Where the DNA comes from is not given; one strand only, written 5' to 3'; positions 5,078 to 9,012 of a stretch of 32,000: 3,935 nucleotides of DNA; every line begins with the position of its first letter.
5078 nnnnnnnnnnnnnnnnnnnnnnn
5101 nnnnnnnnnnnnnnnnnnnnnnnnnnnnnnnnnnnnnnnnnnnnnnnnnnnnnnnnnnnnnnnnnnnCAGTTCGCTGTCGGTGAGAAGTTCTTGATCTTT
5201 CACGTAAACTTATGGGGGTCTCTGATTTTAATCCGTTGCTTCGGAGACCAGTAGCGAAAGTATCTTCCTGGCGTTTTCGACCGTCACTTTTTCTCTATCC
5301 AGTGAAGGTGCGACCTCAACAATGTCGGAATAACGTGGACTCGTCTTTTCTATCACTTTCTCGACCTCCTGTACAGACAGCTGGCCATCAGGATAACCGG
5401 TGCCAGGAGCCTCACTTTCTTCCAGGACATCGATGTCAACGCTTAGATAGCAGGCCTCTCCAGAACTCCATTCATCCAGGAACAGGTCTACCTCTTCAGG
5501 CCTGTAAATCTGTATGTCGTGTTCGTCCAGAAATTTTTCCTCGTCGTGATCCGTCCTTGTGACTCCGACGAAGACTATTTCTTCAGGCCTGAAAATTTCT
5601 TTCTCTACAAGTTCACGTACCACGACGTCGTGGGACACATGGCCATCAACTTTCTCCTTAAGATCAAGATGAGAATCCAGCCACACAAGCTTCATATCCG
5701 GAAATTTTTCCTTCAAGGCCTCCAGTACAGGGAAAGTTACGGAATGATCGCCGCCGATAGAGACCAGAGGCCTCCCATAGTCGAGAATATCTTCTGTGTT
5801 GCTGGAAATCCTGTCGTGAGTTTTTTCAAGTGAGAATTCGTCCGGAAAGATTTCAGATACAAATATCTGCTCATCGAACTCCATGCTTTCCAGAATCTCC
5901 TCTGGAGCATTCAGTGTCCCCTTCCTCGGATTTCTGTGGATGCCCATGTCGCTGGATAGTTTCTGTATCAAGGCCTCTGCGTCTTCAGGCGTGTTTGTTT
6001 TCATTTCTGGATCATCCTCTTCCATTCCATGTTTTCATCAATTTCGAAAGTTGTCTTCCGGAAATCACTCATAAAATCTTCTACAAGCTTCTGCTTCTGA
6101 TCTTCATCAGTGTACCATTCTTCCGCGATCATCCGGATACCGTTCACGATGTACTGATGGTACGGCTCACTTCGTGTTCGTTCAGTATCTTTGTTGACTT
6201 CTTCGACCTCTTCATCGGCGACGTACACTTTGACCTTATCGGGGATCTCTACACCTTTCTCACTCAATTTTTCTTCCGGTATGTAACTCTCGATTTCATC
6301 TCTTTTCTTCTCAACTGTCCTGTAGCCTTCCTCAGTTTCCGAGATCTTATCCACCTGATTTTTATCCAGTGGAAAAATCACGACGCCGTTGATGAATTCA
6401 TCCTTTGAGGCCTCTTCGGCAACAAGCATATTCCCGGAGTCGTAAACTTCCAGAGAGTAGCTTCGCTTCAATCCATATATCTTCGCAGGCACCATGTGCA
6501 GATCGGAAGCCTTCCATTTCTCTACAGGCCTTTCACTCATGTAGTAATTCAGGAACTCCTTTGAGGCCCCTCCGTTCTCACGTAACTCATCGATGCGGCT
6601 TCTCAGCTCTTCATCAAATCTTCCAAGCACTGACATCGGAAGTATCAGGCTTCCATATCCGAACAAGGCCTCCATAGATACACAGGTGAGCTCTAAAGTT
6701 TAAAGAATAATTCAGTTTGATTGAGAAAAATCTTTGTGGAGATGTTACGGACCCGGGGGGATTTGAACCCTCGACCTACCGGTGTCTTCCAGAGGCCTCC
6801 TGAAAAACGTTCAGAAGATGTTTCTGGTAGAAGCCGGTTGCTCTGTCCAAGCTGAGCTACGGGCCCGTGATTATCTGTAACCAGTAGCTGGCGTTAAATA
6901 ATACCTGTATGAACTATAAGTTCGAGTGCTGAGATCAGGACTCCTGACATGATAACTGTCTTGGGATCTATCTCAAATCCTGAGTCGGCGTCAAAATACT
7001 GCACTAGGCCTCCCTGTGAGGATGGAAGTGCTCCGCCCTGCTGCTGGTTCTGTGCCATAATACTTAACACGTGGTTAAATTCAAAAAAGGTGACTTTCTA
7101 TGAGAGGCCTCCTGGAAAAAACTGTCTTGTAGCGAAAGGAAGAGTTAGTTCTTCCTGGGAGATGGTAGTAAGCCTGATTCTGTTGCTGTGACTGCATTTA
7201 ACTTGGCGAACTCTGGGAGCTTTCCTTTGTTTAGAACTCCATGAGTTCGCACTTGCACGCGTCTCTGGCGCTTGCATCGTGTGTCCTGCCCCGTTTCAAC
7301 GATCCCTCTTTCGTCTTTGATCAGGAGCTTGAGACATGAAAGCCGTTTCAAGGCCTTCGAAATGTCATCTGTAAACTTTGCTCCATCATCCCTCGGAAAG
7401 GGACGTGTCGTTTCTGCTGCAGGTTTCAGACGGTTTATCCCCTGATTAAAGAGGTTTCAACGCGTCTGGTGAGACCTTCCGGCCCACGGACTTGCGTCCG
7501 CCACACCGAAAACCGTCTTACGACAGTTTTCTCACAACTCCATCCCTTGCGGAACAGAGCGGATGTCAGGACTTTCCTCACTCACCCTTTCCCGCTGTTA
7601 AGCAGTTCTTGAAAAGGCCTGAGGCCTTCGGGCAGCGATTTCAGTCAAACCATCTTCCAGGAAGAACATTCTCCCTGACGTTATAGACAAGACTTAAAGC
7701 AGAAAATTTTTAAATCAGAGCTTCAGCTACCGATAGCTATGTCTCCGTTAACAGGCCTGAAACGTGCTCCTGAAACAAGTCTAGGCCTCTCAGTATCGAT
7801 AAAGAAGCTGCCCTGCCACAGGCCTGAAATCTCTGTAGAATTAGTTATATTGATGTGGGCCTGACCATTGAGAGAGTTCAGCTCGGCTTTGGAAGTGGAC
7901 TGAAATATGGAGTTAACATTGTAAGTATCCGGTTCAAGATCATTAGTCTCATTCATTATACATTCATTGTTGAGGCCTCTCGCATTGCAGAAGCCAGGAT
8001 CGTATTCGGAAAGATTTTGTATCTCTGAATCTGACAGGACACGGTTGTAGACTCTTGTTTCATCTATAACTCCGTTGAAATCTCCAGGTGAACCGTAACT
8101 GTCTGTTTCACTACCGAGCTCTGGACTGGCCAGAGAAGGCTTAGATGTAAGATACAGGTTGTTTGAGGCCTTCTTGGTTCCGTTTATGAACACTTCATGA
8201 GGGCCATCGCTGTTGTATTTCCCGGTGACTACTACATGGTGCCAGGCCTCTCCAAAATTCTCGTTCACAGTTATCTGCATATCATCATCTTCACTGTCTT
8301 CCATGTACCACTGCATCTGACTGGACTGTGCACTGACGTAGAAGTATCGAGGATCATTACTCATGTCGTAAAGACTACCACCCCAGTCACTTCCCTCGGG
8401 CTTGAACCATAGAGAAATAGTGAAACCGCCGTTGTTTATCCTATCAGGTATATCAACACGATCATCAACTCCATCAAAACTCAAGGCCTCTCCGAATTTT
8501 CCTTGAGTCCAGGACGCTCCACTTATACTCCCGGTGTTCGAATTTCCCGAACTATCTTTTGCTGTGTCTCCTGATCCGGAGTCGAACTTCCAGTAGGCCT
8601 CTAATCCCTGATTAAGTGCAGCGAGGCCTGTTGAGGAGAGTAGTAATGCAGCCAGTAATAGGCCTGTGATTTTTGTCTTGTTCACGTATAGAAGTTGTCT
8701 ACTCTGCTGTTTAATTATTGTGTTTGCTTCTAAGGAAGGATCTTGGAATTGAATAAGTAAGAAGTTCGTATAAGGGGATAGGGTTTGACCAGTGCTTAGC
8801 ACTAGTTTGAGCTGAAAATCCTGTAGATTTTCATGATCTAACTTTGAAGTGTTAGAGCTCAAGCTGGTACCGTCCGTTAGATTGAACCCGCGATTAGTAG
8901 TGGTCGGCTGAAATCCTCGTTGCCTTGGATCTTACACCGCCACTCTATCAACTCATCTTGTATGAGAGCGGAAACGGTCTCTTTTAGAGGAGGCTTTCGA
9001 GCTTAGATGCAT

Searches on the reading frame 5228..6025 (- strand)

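Call 11: search_protein_families(library=pfam, proteins=[window:5228-6025:-])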
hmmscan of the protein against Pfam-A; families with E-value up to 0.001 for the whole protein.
window:5228-6025:- (265 aa): 1 family
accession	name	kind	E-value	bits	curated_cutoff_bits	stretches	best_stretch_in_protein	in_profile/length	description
PF00491.26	Arginase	-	5.1e-39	134.9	22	1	62-257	61-275/280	Arginase family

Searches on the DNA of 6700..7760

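Call 40: search_rna_families(source=window, start=6700, end=7760, threshold=evalue, max_evalue=0.01)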
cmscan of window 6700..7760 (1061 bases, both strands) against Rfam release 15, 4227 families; matches with E-value up to 0.01: 2.
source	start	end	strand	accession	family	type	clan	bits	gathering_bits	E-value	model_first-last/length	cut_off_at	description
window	6748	6866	-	RF00005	tRNA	Gene; tRNA;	CL00001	49.1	29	2.9e-09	1-71/71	no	tRNA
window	7157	7506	-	RF00373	RNaseP_arch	Gene; ribozyme;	CL00002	36.8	84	1e-08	1-288/288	no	Archaeal RNase P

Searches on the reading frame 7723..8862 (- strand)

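Call 11: search_protein_families(library=pfam, proteins=[window:7723-8862:-])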
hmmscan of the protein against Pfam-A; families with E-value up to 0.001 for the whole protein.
window:7723-8862:- (379 aa): 3 families
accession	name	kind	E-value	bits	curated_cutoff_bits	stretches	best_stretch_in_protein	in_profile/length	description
PF13385.13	Laminin_G_3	-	7.6e-22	78.5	27.6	1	130-282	1-151/151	Concanavalin A-like lectin/glucanases superfamily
PF07953.20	Toxin_R_bind_N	-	0.00018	21.7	23.8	1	99-234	2-151/191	Clostridium neurotoxin, N-terminal receptor binding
PF00354.24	Pentaxin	-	0.00068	19.8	25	0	190-287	69-169/194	Pentaxin family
